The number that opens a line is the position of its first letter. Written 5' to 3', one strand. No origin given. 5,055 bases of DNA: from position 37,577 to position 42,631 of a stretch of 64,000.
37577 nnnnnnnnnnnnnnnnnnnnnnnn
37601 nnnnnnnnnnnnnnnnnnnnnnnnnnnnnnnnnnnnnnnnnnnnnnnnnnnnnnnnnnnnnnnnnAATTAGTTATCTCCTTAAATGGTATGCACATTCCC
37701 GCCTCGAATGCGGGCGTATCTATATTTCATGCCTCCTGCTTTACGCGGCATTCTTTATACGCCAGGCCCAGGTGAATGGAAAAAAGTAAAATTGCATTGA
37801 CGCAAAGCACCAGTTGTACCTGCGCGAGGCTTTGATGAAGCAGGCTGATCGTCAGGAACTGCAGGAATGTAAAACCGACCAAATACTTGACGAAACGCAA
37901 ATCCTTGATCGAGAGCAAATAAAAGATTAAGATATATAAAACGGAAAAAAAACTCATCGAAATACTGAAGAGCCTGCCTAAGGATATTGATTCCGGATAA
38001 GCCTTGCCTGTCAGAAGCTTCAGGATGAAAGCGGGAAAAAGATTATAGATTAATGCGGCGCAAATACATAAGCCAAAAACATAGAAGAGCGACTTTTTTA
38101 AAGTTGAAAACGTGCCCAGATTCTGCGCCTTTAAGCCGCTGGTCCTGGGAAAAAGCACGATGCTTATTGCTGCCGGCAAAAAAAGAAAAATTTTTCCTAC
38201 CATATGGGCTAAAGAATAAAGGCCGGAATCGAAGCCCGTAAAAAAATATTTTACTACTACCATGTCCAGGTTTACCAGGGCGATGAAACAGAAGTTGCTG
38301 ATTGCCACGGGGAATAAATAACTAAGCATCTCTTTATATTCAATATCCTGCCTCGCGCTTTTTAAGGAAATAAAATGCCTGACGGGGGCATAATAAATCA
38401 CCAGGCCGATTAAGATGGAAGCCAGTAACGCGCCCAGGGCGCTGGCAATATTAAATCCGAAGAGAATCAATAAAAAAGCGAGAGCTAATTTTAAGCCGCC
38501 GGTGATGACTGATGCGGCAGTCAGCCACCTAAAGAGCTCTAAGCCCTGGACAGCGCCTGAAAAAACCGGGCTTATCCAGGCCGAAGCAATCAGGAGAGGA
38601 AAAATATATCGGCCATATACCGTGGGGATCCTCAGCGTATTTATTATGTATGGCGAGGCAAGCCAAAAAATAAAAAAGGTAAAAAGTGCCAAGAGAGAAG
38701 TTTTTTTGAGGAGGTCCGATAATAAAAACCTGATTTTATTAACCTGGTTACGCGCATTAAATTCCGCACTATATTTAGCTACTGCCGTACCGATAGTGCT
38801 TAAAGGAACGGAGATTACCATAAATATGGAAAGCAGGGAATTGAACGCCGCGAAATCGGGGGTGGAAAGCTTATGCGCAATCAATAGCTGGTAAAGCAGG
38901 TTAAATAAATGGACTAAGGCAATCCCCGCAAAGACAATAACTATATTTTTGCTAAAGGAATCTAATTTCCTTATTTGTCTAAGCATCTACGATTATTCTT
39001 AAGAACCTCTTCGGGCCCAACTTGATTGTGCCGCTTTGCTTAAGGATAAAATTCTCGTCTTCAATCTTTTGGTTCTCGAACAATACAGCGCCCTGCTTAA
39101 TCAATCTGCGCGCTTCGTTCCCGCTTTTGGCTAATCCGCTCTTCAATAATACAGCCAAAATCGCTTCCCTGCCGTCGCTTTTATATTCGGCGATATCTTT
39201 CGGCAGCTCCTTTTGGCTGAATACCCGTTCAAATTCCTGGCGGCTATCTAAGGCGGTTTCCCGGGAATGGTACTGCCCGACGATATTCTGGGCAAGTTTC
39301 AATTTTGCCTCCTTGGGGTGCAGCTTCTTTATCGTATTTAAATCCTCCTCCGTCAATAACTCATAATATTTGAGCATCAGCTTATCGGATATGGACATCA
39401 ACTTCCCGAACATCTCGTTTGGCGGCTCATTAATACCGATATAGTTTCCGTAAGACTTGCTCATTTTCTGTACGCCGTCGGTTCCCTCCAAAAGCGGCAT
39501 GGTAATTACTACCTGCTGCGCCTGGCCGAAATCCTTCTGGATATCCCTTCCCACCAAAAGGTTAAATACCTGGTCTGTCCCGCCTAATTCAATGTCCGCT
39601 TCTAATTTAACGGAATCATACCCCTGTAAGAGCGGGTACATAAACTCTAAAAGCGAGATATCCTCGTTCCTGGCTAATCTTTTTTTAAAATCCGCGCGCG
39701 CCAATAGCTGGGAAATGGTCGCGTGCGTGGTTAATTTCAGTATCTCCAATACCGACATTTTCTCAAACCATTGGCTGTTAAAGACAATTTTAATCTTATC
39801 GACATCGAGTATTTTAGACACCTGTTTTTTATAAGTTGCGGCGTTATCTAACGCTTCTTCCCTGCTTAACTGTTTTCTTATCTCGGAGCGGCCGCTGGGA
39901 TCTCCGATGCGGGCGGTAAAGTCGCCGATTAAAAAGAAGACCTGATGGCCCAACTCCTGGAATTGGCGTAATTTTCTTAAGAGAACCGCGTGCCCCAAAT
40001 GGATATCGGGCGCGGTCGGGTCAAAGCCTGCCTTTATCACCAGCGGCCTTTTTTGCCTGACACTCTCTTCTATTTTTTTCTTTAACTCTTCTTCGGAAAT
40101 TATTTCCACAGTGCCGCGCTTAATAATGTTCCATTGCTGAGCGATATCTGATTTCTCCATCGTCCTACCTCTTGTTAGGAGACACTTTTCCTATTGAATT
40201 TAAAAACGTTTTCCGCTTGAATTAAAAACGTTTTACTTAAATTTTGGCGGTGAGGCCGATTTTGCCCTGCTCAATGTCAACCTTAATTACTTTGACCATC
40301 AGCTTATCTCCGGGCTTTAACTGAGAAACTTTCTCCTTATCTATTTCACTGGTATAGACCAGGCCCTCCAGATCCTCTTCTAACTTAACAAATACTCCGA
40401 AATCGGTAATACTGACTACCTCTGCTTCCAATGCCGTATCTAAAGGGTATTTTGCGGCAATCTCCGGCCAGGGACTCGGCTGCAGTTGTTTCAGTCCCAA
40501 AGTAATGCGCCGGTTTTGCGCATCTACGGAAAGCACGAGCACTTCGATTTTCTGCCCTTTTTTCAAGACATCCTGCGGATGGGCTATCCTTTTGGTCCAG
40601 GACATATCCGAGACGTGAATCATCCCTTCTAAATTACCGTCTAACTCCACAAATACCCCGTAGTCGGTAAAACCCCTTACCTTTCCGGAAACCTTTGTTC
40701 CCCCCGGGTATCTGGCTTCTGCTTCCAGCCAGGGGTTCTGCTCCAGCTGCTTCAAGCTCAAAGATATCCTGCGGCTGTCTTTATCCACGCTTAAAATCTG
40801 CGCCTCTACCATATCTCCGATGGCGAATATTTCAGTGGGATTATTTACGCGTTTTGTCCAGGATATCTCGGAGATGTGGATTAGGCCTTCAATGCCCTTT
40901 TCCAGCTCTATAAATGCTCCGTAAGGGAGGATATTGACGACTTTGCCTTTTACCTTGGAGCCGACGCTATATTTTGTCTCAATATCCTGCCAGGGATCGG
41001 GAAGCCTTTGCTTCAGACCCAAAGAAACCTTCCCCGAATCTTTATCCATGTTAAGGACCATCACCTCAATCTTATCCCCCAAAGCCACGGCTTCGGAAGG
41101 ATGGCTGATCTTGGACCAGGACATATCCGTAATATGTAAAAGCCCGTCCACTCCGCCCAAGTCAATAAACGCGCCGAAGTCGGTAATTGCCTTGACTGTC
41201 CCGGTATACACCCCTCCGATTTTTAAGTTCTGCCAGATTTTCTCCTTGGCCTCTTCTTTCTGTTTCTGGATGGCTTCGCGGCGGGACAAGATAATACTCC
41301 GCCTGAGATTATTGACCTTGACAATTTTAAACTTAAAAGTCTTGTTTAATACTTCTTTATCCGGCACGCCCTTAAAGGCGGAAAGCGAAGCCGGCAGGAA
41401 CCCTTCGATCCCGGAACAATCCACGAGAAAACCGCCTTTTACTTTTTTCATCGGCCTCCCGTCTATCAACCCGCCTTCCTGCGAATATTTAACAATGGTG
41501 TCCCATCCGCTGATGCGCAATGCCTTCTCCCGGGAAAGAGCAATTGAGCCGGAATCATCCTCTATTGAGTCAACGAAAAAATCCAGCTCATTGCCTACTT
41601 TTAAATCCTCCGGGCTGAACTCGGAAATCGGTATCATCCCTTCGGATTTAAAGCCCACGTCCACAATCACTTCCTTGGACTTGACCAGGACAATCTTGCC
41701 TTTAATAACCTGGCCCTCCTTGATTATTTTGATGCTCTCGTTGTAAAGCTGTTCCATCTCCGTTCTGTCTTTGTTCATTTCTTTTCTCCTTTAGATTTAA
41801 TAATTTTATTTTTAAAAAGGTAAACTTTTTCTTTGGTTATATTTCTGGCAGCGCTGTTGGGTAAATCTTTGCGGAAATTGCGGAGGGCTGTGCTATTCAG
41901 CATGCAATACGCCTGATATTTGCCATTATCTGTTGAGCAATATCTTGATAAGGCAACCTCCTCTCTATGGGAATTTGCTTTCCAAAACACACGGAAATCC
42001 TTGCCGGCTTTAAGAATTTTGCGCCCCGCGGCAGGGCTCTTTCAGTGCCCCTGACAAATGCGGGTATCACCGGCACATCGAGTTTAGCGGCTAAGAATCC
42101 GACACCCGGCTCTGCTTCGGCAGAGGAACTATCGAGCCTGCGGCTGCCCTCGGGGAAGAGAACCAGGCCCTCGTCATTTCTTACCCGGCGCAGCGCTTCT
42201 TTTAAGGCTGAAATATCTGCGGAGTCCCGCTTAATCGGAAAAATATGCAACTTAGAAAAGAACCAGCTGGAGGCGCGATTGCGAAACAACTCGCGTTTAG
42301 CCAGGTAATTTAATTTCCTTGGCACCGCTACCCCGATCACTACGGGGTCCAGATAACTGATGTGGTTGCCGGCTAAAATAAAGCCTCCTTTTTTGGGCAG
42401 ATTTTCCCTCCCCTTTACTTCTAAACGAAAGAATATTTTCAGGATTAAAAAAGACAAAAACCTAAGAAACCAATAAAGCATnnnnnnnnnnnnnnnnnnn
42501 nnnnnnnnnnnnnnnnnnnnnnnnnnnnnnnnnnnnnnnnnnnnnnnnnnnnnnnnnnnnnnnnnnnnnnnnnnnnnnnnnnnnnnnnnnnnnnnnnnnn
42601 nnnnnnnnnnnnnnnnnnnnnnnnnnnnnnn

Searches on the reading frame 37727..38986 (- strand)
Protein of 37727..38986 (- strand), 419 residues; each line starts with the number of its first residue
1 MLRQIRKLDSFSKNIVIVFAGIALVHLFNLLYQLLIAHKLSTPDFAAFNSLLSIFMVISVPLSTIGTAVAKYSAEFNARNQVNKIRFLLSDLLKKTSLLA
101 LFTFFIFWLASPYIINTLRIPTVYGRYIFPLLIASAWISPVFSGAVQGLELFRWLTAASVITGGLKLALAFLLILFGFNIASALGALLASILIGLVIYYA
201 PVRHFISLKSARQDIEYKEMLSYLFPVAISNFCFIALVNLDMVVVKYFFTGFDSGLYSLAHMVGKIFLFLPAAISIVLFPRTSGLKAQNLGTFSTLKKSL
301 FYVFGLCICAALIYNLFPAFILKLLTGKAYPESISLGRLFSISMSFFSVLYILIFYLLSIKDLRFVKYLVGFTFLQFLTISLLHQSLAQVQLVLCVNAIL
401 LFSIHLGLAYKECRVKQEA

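Call 56: search_protein_families(library=pfam, proteins=[window:37727-38986:-], max_evalue=0.0001)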
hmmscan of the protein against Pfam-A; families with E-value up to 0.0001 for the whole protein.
window:37727-38986:- (419 aa): 2 families
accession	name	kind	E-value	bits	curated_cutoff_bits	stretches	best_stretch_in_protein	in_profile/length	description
PF01943.22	Polysacc_synt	-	3.6e-09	36.9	28.2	1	13-283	3-271/274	Polysaccharide biosynthesis protein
PF01554.23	MatE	-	9.4e-06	25.9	24.9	1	22-171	6-160/161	MatE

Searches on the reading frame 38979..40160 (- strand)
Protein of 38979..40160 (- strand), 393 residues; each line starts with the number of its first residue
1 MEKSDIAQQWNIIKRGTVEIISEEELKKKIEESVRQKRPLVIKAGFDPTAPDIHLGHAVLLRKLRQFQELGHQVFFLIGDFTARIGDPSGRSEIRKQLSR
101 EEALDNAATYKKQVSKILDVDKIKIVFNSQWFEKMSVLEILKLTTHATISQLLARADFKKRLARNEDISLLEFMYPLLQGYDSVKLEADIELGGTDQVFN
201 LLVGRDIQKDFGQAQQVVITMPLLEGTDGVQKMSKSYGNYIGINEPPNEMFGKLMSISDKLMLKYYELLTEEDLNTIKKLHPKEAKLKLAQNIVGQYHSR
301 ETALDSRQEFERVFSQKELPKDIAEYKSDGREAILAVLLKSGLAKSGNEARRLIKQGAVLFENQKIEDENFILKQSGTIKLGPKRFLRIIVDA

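Call 56: search_protein_families(library=pfam, proteins=[window:38979-40160:-], max_evalue=0.0001)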
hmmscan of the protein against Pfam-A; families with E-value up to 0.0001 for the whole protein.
window:38979-40160:- (393 aa): 3 families
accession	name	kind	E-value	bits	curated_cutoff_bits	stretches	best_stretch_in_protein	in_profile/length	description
PF00579.31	tRNA-synt_1b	-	1.6e-81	274.3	21.1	1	37-314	3-291/292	tRNA synthetases class I (W and Y)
PF01479.30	S4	-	2.4e-07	30.8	22.8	1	337-375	6-44/48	S4 domain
PF22421.1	SYY_C-terminal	-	4e-07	30.3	27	1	321-378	7-65/83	Tyrosine--tRNA ligase SYY-like C-terminal domain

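Call 68: find_homologous_proteins(query=window:38979-40160:-, max_evalue=1e-40)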
Query window:38979-40160:- (393 aa): 8000 proteins with E <= 1e-40 among 8000 candidates; the best 120 are listed.
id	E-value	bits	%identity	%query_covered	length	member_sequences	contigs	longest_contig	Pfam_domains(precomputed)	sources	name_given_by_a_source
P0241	8.1e-250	846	100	100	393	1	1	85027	PF22421.2,PF00579.32,PF01479.31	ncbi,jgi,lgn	ncbi:MAG: tyrosine--tRNA ligase [Candidatus Omnitrophota bacterium]|jgi:tyrosyl-tRNA synthetase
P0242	6.0e-246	833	97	100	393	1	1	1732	PF22421.2,PF00579.32,PF01479.31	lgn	-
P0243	1.4e-197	674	78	99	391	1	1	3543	PF00579.32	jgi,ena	-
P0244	1.7e-197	674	78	99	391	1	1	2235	PF00579.32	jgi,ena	-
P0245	2.3e-196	670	77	99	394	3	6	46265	PF22421.2,PF00579.32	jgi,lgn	jgi:tyrosyl-tRNA synthetase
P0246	3.8e-196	670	77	99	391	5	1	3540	PF22421.2,PF00579.32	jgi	jgi:tyrosyl-tRNA synthetase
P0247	1.4e-195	668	75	99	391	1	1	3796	PF22421.2,PF00579.32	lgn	-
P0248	2.0e-195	667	76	99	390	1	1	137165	PF00579.32,PF01479.31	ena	-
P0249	5.8e-195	666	76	99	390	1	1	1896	PF00579.32,PF01479.31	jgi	-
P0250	1.1e-194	665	76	98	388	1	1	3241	PF00579.32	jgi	jgi:tyrosyl-tRNA synthetase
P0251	1.9e-194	664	75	99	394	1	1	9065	PF00579.32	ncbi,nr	ncbi:MAG: tyrosine--tRNA ligase [Candidatus Omnitrophica bacterium]|nr:tyrosine--tRNA ligase [Candid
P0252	2.1e-194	664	76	99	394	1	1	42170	PF00579.32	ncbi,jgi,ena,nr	ncbi:MAG: tyrosine--tRNA ligase [Candidatus Omnitrophica bacterium]|nr:tyrosine--tRNA ligase [Candid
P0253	2.9e-194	663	74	99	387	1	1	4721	PF22421.2,PF00579.32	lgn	-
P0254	6.2e-194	662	76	99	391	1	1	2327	PF22421.2,PF00579.32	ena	-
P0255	1.2e-193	661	76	99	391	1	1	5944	PF22421.2,PF00579.32,PF01479.31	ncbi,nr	ncbi:MAG: tyrosine--tRNA ligase [Candidatus Omnitrophota bacterium]|nr:tyrosine--tRNA ligase [Candid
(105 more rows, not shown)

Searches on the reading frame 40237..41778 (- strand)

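Call 56: search_protein_families(library=pfam, proteins=[window:40237-41778:-], max_evalue=0.0001)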
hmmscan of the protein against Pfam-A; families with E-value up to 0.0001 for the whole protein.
window:40237-41778:- (513 aa): 6 families
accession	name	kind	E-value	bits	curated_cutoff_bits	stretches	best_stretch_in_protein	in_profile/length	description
PF00575.29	S1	-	2.2e-88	291.1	22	6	271-343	3-74/74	S1 RNA binding domain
PF23459.1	S1_RRP5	-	5.5e-25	88.2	27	1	273-342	4-72/72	RRP5 S1 domain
PF21710.3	Spt6_S1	-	3.6e-13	50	27.5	0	280-344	24-88/91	Spt6, S1/OB domain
PF18614.7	RNase_II_C_S1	-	1.8e-07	31.3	26.6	0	486-510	33-57/59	RNase II-type exonuclease C-terminal S1 domain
PF13509.12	S1_2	-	2.9e-06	27.7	21.8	0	187-239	1-46/61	S1 domain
PF17092.11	PCB_OB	-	4.8e-06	27.8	27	0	369-413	41-95/111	Penicillin-binding protein OB-like domain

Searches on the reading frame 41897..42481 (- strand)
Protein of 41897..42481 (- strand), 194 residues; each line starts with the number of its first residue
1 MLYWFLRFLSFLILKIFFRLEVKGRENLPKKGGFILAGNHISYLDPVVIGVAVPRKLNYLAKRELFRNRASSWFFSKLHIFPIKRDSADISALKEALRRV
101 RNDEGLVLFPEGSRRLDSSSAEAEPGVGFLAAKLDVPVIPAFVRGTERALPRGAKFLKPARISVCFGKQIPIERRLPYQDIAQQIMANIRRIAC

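Call 56: search_protein_families(library=pfam, proteins=[window:41897-42481:-], max_evalue=0.0001)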
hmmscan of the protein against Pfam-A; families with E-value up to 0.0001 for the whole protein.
window:41897-42481:- (194 aa): 1 family
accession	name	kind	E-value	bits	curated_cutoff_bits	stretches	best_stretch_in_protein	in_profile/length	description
PF01553.26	Acyltransferase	-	7e-27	94.3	23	1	19-142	1-130/132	Acyltransferase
